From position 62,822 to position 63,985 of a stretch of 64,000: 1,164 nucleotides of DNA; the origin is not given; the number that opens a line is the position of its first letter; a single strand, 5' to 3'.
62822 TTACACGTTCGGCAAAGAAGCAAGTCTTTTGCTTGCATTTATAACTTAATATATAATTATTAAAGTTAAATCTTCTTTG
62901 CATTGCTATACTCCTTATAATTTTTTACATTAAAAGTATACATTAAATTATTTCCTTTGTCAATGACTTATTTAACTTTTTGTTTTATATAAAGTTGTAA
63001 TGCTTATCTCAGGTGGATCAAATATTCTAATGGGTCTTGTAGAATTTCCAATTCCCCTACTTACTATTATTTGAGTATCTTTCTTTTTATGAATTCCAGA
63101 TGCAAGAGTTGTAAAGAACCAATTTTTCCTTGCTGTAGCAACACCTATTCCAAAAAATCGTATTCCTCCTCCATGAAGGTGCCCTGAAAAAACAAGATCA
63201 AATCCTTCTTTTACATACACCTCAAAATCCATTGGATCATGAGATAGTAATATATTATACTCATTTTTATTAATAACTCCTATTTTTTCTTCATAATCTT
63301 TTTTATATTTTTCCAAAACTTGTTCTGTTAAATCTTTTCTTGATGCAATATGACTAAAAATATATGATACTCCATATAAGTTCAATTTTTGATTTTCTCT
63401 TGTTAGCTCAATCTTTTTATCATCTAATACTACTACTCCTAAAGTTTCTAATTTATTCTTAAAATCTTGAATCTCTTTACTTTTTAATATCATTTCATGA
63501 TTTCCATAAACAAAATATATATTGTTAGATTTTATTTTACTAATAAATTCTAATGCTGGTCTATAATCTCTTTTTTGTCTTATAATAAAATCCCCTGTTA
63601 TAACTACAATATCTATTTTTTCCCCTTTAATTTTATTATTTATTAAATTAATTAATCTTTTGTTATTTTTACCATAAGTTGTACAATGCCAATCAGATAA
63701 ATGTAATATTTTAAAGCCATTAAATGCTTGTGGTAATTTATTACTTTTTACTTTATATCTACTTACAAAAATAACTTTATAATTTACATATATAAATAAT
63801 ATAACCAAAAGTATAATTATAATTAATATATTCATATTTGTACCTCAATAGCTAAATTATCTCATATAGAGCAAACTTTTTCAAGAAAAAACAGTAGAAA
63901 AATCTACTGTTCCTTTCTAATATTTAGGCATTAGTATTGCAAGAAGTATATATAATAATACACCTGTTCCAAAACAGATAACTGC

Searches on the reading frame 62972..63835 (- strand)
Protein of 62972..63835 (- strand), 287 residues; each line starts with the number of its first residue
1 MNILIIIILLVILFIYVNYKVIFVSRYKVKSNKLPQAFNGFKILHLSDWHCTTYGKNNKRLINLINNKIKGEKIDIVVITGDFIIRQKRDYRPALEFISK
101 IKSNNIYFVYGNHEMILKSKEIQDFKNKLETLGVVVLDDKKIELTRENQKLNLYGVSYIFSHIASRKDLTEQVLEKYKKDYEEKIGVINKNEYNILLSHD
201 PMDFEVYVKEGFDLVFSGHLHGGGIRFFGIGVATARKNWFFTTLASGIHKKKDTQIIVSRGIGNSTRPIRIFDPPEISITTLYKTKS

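Call 52: search_protein_families(library=pfam, proteins=[window:62972-63835:-], max_evalue=0.0001)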
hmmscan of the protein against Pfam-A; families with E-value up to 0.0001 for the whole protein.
window:62972-63835:- (287 aa): 2 families
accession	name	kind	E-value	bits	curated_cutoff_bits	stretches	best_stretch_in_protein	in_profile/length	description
PF00149.33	Metallophos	-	5.6e-18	66.5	21.5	1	41-222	1-190/191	Calcineurin-like phosphoesterase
PF12850.12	Metallophos_2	-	2.9e-09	37.6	27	1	42-153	2-91/154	Calcineurin-like phosphoesterase superfamily domain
